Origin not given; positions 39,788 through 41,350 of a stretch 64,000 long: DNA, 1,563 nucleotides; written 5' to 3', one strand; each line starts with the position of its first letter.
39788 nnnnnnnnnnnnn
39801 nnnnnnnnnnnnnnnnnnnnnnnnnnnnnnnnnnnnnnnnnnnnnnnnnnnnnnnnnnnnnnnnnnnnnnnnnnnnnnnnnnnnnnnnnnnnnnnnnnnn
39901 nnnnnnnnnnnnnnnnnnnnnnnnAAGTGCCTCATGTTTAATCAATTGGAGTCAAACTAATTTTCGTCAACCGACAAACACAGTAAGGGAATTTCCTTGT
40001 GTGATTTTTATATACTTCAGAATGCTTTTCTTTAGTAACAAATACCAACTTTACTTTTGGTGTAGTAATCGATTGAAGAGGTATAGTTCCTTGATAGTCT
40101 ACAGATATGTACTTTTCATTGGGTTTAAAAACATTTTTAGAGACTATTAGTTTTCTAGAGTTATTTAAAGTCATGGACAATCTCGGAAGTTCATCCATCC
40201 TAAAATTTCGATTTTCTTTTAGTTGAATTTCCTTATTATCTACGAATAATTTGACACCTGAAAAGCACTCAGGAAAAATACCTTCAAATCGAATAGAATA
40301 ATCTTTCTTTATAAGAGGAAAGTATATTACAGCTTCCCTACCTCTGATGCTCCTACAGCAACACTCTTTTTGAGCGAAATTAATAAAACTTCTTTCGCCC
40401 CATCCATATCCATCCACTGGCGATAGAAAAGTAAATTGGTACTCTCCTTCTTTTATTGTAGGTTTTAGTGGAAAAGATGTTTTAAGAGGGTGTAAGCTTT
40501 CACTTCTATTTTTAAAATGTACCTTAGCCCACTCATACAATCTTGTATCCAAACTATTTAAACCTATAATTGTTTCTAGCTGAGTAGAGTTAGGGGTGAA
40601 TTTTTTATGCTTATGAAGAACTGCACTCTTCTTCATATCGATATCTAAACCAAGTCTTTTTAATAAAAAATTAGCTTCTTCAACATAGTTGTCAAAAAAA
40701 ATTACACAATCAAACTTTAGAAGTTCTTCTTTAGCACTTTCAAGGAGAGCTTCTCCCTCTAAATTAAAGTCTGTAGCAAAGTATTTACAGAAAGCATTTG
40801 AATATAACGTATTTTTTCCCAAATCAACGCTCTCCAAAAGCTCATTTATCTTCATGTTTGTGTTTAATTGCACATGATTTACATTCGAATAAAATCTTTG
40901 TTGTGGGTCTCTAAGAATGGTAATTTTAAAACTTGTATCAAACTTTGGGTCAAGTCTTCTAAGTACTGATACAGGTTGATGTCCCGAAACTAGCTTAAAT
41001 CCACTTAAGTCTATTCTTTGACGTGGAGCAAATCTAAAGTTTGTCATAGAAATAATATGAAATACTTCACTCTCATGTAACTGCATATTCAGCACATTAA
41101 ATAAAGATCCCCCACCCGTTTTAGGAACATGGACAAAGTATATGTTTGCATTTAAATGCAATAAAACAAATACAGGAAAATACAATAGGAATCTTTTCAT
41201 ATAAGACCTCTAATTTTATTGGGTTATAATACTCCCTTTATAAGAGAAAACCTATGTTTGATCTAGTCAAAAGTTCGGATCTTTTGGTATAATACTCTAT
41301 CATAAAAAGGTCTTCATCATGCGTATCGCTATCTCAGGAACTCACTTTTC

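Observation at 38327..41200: Three-gene cassette of membrane-anchored sulfotransferase-like / glycosyltransferase-like / sulfotransferase-like proteins (Golgi-style glycan-sulfation layout)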

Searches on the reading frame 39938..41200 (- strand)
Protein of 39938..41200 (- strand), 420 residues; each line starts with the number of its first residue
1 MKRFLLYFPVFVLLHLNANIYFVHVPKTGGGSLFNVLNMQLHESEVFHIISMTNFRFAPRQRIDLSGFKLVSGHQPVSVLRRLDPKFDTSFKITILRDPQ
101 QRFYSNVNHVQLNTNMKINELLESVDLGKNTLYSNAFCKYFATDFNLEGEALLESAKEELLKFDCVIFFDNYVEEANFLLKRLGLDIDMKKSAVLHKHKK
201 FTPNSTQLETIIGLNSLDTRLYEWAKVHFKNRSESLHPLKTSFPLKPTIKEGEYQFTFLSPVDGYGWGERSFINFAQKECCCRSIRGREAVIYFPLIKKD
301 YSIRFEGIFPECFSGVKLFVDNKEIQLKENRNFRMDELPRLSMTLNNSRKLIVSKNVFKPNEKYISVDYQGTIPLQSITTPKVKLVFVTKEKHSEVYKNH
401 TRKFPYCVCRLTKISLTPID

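Call 3: search_protein_families(library=pfam, proteins=[window:39938-41200:-], max_evalue=1)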
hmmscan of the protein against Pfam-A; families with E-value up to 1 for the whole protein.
window:39938-41200:- (420 aa): 1 family
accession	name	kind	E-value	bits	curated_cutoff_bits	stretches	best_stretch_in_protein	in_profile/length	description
PF03567.20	Sulfotransfer_2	-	0.0019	18.8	22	1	19-189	10-199/252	Sulfotransferase family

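Call 4: search_protein_families(library=ncbifam, proteins=[window:39938-41200:-], max_evalue=1)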
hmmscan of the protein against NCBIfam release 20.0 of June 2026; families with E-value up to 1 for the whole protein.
window:39938-41200:- (420 aa): 1 family
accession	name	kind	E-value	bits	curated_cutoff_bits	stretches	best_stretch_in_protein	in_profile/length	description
NF047961.1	adhesin_HupY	equivalog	0.047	11.7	1250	1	170-214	695-739/978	leucine-rich repeat adhesin HupY/LrrG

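Call 6: find_homologous_proteins(query=window:39938-41200:-)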
Query window:39938-41200:- (420 aa): 13 proteins with E <= 0.001 among 5106 candidates.
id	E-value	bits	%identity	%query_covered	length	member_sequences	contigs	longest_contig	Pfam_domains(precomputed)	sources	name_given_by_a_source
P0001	1.3e-283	958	100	100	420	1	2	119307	-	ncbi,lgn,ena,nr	ncbi:MAG: hypothetical protein S4CHLAM37_04390 [Chlamydiia bacterium]|nr:hypothetical protein [Chlam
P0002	6.6e-115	402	48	99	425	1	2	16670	-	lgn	-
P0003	6.9e-48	182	38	79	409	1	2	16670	PF03567.21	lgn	-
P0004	3.1e-41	160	35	85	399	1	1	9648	PF03567.21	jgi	-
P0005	3.8e-41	159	35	72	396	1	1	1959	PF03567.21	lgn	-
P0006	7.1e-40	155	31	98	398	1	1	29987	PF03567.21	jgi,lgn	-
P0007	9.5e-38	148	33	74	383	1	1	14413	PF03567.21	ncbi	-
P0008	1.6e-37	148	32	90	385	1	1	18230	PF03567.21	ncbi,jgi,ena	jgi:hypothetical protein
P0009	6.5e-37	146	34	75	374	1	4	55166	PF03567.21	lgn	-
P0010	4.5e-35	139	33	75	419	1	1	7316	PF03567.21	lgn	-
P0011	6.4e-33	132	31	96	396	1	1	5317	PF03567.21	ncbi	-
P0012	4.7e-28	116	32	80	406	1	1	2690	PF03567.21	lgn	-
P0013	3.6e-5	41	25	50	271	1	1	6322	PF03567.21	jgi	jgi:hypothetical protein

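Call 9: find_encoding_contigs(protein=P0002, flank=10000, max_places=3)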
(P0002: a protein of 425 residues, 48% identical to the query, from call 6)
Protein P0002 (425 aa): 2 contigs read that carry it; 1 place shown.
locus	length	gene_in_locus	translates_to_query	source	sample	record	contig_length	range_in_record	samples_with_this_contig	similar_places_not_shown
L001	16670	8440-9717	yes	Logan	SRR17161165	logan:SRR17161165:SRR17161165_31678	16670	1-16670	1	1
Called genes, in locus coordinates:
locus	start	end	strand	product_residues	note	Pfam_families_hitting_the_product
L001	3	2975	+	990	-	?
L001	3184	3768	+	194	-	-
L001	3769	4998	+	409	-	PF10282:Lactonase (faint), PF23381:Beta-prop_IFT122_1st (faint), PF25174:Beta-prop_THOC3, PF08450:SGL (faint)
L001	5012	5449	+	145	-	-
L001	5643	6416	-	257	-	PF05711:TylF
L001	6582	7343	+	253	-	PF13469:Sulfotransfer_3, PF00685:Sulfotransfer_1 (weak)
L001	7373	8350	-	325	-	-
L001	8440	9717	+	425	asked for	-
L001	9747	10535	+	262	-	PF03407:Nucleotid_trans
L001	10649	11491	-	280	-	-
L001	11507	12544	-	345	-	PF00852:Glyco_transf_10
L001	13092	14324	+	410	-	PF04041:Glyco_hydro_130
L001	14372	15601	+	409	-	PF03567:Sulfotransfer_2 (weak)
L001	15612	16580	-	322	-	PF00923:TAL_FSA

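Call 11: find_encoding_contigs(protein=P0009, flank=10000, max_places=2)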
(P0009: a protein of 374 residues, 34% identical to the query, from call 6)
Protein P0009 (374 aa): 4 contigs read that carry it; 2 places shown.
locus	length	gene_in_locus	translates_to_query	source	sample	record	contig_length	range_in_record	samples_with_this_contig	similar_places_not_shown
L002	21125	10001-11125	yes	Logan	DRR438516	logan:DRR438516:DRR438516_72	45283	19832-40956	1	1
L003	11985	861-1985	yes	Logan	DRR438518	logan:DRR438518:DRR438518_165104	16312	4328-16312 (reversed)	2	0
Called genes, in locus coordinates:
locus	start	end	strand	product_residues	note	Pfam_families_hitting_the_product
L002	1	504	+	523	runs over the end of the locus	PF05496:RuvB_N (faint), PF13191:AAA_16 (faint), PF13401:AAA_22 (faint), PF00004:AAA, PF17862:AAA_lid_3, PF01434:Peptidase_M41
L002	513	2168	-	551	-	PF13857:Ank_5 (faint), PF12796:Ank_2, PF13637:Ank_4 (weak), PF00023:Ank (weak), PF13606:Ank_3 (weak)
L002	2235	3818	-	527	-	-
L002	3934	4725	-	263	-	PF00005:ABC_tran, PF13401:AAA_22 (weak), PF08352:oligo_HPY (weak)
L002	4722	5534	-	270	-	PF00005:ABC_tran, PF02463:SMC_N, PF13304:AAA_21 (weak), PF08352:oligo_HPY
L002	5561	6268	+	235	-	PF01865:PhoU_div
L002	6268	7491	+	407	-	PF01384:PHO4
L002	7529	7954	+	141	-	-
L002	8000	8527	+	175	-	-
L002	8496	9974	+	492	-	PF01697:Glyco_transf_92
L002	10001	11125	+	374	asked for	PF03567:Sulfotransfer_2 (weak)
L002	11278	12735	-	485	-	PF03407:Nucleotid_trans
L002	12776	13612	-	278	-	PF00685:Sulfotransfer_1 (faint)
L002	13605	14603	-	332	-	PF13524:Glyco_trans_1_2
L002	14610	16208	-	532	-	PF12911:OppC_N, PF00528:BPD_transp_1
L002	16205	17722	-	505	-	PF00528:BPD_transp_1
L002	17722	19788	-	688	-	PF00496:SBP_bac_5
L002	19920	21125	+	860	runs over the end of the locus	PF00343:Phosphorylase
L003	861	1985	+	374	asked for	PF03567:Sulfotransfer_2 (weak)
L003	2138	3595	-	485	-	PF03407:Nucleotid_trans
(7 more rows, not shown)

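Call 12: find_encoding_contigs(protein=P0006, flank=10000, max_places=2)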
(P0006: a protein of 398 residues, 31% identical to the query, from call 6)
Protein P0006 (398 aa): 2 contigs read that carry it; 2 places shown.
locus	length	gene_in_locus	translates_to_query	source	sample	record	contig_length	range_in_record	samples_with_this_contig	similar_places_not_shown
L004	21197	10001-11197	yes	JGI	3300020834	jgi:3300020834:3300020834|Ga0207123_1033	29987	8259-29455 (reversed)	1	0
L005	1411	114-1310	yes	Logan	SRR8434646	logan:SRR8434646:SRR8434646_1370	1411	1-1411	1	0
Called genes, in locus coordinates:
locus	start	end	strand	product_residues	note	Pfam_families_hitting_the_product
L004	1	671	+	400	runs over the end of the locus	?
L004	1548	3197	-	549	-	PF00884:Sulfatase, PF16347:SGSH_C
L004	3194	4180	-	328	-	PF04909:Amidohydro_2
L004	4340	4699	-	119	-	PF03960:ArsC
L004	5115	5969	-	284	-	-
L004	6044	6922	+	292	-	PF05971:Methyltransf_10, PF05175:MTS (weak)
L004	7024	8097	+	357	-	PF21016:RlmN_N, PF04055:Radical_SAM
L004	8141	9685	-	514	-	-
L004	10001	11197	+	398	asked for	PF03567:Sulfotransfer_2 (weak)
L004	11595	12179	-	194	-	PF01066:CDP-OH_P_transf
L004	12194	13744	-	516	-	PF08323:Glyco_transf_5, PF13439:Glyco_transf_4 (weak), PF00534:Glycos_transf_1, PF13692:Glyco_trans_1_4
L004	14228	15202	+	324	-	PF00698:Acyl_transf_1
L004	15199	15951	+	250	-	PF00106:adh_short, PF08659:KR, PF23441:SDR (weak), PF13561:adh_short_C2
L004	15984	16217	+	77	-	PF00550:PP-binding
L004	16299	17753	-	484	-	PF00474:SSF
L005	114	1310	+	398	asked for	PF03567:Sulfotransfer_2 (weak)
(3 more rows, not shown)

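Call 14: search_solved_structures(query=A1, max_evalue=1, show_alignments=2)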
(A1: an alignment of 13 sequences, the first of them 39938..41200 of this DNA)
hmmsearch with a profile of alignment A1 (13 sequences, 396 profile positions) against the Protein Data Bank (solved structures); distinct sequences matched with E-value up to 1: 2.
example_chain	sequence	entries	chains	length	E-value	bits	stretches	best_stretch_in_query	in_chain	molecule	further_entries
5t03_A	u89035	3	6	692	5.8e-12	48.3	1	88-244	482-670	maltose binding protein - heparan sulfate 6-O-sulfotransferase isoform 3 fusion protein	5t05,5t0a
9exz_A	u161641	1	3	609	0.4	12.6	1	172-250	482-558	DE NOVO PROTEIN P600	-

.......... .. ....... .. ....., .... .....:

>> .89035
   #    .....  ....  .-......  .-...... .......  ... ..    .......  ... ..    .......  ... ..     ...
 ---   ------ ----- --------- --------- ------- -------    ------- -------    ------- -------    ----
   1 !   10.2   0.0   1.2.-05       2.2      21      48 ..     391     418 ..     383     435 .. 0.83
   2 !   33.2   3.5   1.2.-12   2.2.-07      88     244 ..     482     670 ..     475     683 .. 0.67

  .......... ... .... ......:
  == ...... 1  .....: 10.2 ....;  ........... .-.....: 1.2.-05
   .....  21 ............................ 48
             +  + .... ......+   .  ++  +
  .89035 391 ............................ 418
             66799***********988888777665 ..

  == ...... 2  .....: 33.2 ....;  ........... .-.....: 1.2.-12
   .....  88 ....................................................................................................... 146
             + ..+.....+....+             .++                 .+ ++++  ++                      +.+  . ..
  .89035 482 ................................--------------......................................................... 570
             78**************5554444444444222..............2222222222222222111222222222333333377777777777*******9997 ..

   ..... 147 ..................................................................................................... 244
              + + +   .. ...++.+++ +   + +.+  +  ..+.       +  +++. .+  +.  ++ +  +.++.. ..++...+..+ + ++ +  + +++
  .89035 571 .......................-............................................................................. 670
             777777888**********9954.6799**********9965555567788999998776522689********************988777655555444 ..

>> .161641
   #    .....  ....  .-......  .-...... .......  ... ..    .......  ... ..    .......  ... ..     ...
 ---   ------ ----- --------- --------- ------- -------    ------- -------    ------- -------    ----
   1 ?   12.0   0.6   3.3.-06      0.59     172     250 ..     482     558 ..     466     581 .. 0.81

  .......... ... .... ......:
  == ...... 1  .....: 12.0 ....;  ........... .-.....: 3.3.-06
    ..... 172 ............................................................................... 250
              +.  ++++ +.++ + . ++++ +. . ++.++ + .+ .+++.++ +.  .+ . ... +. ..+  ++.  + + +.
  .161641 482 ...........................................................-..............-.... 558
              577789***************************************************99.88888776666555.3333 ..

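Call 19: find_related_loci(query=A1, collection=genome_contigs, flank=10000)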
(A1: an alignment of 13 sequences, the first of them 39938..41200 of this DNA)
Query A1 (420 aa) in genome_contigs; peptide patterns used: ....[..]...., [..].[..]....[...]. (x = any residue, [..] = any of these).
162 stretches matched a pattern; 41 encode a relative of the query (tblastn E <= 1e-3); 41 distinct loci.
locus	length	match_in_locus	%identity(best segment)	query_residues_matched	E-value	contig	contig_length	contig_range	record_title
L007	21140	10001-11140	30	10-419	5e-45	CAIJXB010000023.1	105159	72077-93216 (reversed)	MAG: uncultured Chlamydiae bacterium isolate MJ-time_bin-9202 genome assembly, contig: bin-9202:23/68, whole genome shot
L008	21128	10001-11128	28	16-419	4e-38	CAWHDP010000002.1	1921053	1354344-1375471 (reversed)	MAG: uncultured Chlamydiae bacterium isolate MFD04780.bin.1.32 genome assembly, contig: contig_180, whole genome shotgun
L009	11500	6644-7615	32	4-327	5e-35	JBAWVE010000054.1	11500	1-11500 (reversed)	MAG: Parachlamydiaceae bacterium isolate ELA003 MAG003_54, whole genome shotgun sequence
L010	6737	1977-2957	33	4-332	2e-33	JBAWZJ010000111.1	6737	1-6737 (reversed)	MAG: Parachlamydiaceae bacterium isolate ELA112 MAG112_111, whole genome shotgun sequence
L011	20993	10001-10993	28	4-323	4e-28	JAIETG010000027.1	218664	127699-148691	MAG: Rhabdochlamydiaceae bacterium isolate time.spades.CONCOCT.1kb_023 c_000000000010, whole genome shotgun sequence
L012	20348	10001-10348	33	19-139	2e-10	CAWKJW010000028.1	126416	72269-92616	MAG: uncultured Alphaproteobacteria bacterium isolate MFD04752.bin.3.19 genome assembly, contig: contig_1600, whole geno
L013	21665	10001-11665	25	6-237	4e-10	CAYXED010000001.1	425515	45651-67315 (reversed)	MAG TPA_asm: uncultured Nitrospiraceae bacterium isolate SRP077602_co4_664 genome assembly, contig: NODE_2_length_425515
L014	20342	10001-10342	31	19-137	1e-9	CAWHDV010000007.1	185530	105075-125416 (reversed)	MAG: uncultured Alphaproteobacteria bacterium isolate MFD04752.bin.1.37 genome assembly, contig: contig_19086, whole gen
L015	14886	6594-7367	24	20-248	3e-9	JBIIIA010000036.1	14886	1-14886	MAG: Thermoflexales bacterium isolate ME2001-08-13pf_3300042453_group1_bin305 Rohwer_bin1222_scaffold_3307_c1, whole gen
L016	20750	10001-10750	26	11-232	4e-9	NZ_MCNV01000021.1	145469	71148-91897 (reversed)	Paraburkholderia nodosa strain CNPSo 1341 scaffold_20, whole genome shotgun sequence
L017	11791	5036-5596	27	16-183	2e-8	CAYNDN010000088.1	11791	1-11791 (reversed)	MAG TPA_asm: uncultured Lentimicrobiaceae bacterium isolate SRP141376_co3_49 genome assembly, contig: NODE_14982_length_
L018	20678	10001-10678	24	20-231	3e-8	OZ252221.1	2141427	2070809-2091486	MAG: Fidelibacterota bacterium isolate afc56909-eba0-402c-bc53-8ed446d185d0 genome assembly, chromosome: 1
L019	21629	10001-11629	30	18-144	6e-8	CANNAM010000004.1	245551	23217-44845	uncultured Marinicella sp. isolate YR205-23-n2.fasta genome assembly, contig: NODE_4, whole genome shotgun sequence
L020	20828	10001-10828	25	20-313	8e-8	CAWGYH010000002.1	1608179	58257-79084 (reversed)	MAG: uncultured Chlamydiales bacterium isolate MFD01716.bin.1.202 genome assembly, contig: contig_12604, whole genome sh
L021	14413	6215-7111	33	18-327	7e-40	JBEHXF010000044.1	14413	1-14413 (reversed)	MAG: Chlamydiota bacterium isolate ES1.bin.38 NODE_3844_length_14413_cov_4.346374, whole genome shotgun sequence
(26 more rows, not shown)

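Call 24: predict_structure(alignment_id=A1)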
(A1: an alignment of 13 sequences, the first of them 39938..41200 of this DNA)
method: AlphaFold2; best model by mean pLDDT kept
length: 420 residues; sequences in the alignment: 13
mean_pLDDT: 79.5   pTM: 0.79
mean pLDDT of the five models: 79.5, 78.7, 77.4, 77.0, 75.5
residues with pLDDT >= 90: 149; 70-90: 160; 50-70: 75; < 50: 36
segments of 3 or more residues with pLDDT < 50: 11-15, 52-58, 341-357, 402-405
pLDDT, mean of each block of 10 residues (from residue 1): 52 57 90 87 81 46 80 89 89 94 88 86 83 92 94 98 93 91 87 66 87 96 93 73 61 79 81 61 81 91 88 85 94 60 43 48 80 95 91 68 55 88
secondary structure, 60 per line:
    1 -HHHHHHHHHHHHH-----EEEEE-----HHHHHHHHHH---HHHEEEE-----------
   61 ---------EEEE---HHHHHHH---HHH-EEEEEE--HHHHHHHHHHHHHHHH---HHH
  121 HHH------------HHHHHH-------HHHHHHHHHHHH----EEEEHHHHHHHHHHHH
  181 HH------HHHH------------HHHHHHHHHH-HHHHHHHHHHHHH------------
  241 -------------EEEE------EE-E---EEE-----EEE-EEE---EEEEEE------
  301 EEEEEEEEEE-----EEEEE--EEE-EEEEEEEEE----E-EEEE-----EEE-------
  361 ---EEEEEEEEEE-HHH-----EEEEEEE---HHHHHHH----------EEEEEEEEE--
elements in order: H2-14 E20-24 H30-39 E46-49 E70-73 H77-83 E91-96 H99-114 H118-123 H136-141 H149-160 E165-168 H169-182 H189-192 H205-214 H216-228 E254-257 E271-273 E279-281 E283-285 E289-294 E301-310 E316-320 E323-325 E327-335 E342-345 E351-353 E364-373 E383-389 H393-399 E410-418

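Call 29: fold_search(model_id=the predicted structure, library=pdb)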
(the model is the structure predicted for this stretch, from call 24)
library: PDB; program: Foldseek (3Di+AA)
matches with E <= 10: 1057; with E <= 0.001: 33
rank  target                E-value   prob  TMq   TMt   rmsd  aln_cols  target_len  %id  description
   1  5t05_B                3.1e-05  1.00  0.34  0.22   7.6       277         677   19  Crystal structure of heparan sulfate 6-O-sulfotransferase with bound PAP and IdoA2S containing hexasaccharide substrat (released 2017-02-01)
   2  5x2b_J                4.7e-05  1.00  0.27  0.39   9.2       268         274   14  Crystal structure of mouse sulfotransferase SULT7A1 complexed with PAP (released 2018-03-28)
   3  8k9y_B                4.7e-05  1.00  0.25  0.31  15.4       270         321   16  Crystal structure of Arabidopsis thaliana sulfotransferase SOT16 involved in glucosinolate biosynthesis (released 2023-09-13)
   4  5x7g                  6.4e-05  0.33  0.13  0.10  19.8       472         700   10  Crystal Structure of Paenibacillus sp. 598K cycloisomaltooligosaccharide glucanotransferase (released 2017-04-26)
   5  5x2b_F                8.1e-05  1.00  0.29  0.41   7.5       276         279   15  Crystal structure of mouse sulfotransferase SULT7A1 complexed with PAP (released 2018-03-28)
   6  5x2b_G                8.6e-05  1.00  0.25  0.35  11.2       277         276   14  Crystal structure of mouse sulfotransferase SULT7A1 complexed with PAP (released 2018-03-28)
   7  9m0l                  9.1e-05  1.00  0.24  0.29  16.2       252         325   15  Crystal structure of Arabidopsis thaliana sulfotransferase SOT18 complexed with glucoraphanin precursor involved in gluc (released 2026-03-04)
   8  3bfx_B                2.0e-04  0.99  0.24  0.38  14.2       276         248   11  Crystal structure of human sulfotransferase SULT1C1 in complex with PAP (released 2007-12-04)
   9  5x2b_B                2.5e-04  1.00  0.26  0.38  13.2       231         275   15  Crystal structure of mouse sulfotransferase SULT7A1 complexed with PAP (released 2018-03-28)
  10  3rnl                  3.0e-04  1.00  0.30  0.46   8.1       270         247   13  Crystal Structure of Sulfotransferase from Alicyclobacillus acidocaldarius (released 2011-06-29)
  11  5x2b_E                3.6e-04  1.00  0.24  0.34  12.7       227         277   14  Crystal structure of mouse sulfotransferase SULT7A1 complexed with PAP (released 2018-03-28)
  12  5x2b_A                3.6e-04  1.00  0.25  0.35  12.3       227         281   15  Crystal structure of mouse sulfotransferase SULT7A1 complexed with PAP (released 2018-03-28)
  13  5x2b_D                3.8e-04  0.99  0.25  0.35  13.8       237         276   14  Crystal structure of mouse sulfotransferase SULT7A1 complexed with PAP (released 2018-03-28)
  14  3f3y_A                4.5e-04  0.99  0.24  0.34  17.1       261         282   14  Crystal structure of human cytosolic sulfotransferase SULT2A1 in complex with PAP and lithocholic acid (released 2009-09-15)
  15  4ifb_B                4.8e-04  1.00  0.24  0.36  12.9       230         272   13  Crystal structure of SULT 2A1 LLGG mutant with PAPS (released 2013-02-06)
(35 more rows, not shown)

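Call 58: search_protein_families(library=pfam, proteins=[L008:2512-3393:+, L008:4507-5811:+, L008:5843-6412:+, L008:6883-8262:+, L008:8216-9061:+, L008:9039-9944:+, L008:12818-13825:+, L008:13832-14677:+, L008:14926-15852:-, L008:16610-17533:-], max_evalue=0.01)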
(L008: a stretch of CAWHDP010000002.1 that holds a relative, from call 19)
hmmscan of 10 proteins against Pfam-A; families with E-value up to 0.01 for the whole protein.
L008:2512-3393:+ (293 aa): 1 family
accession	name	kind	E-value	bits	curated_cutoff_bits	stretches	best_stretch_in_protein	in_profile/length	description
PF01507.26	PAPS_reduct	-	1.3e-39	136.4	22.5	1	24-245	1-175/175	Phosphoadenosine phosphosulfate reductase domain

L008:4507-5811:+ (434 aa): 1 family
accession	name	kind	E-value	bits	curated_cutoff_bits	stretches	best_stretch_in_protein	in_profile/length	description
PF07690.21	MFS_1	-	1.4e-29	103.5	33.4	2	49-380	3-346/347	Major Facilitator Superfamily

L008:5843-6412:+ (189 aa): 7 families
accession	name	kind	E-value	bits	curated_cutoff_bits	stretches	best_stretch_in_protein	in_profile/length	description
PF01583.26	APS_kinase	-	8.3e-46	156.2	21.1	1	20-163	4-150/152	Adenylylsulphate kinase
PF13671.12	AAA_33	-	3.7e-14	53.7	27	1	20-132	1-116/143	AAA domain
PF13207.12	AAA_17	-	1.3e-07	32.5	27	1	24-122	1-110/136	AAA domain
PF13238.12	AAA_18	-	3.4e-05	24.7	29.4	1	24-129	4-106/128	AAA domain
PF08433.16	KTI12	-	0.0018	18.3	22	1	23-131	6-116/271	Chromatin associated protein KTI12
PF01057.23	Parvo_NS1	-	0.0031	17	20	1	17-49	112-144/271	Parvovirus non-structural protein NS1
PF24883.2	NPHP3_N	-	0.0046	17.6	24.8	0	12-41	16-45/164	Nephrocystin 3, N-terminal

L008:6883-8262:+ (459 aa): 3 families
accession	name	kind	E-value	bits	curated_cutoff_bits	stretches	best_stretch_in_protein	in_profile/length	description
PF04488.21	Gly_transf_sug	-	2.8e-13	50.8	23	1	172-266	1-89/93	Glycosyltransferase sugar-binding region containing DXD motif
PF05704.18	Caps_synth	-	2.7e-06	27.4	24.5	1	230-314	110-193/278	Capsular polysaccharide synthesis protein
PF12919.13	TcdA_TcdB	-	6.8e-05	22.7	23.6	0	229-253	169-193/382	TcdA/TcdB catalytic glycosyltransferase domain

L008:8216-9061:+ (281 aa): 1 family
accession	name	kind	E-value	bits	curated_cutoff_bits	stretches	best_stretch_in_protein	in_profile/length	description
PF00685.33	Sulfotransfer_1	-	4.3e-05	23.5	22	1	93-265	93-246/255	Sulfotransferase domain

L008:9039-9944:+ (301 aa): 2 families
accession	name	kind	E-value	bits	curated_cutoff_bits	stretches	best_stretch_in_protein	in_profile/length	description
PF00685.33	Sulfotransfer_1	-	5.4e-07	29.7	22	1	63-222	4-182/255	Sulfotransferase domain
PF13469.12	Sulfotransfer_3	-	0.0056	17.4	27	1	143-222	126-213/216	Sulfotransferase family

L008:12818-13825:+ (335 aa): 1 family
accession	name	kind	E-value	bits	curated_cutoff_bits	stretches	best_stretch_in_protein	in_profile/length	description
PF13524.12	Glyco_trans_1_2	-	5e-09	36.7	25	1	209-318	36-139/144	Glycosyl transferase-like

L008:13832-14677:+ (281 aa): 1 family
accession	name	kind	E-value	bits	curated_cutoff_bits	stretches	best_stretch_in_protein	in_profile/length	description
PF00685.33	Sulfotransfer_1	-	7.3e-06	26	22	1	24-149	3-118/255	Sulfotransferase domain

L008:14926-15852:- (308 aa): 0 families

L008:16610-17533:- (307 aa): 2 families
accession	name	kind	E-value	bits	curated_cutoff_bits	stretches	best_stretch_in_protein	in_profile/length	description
PF00892.27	EamA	-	2.3e-27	96.4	28.2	2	12-143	2-134/135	EamA-like transporter family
PF07281.17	INSIG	-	0.0041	17.2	28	1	91-150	103-160/211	Insulin-induced protein (INSIG)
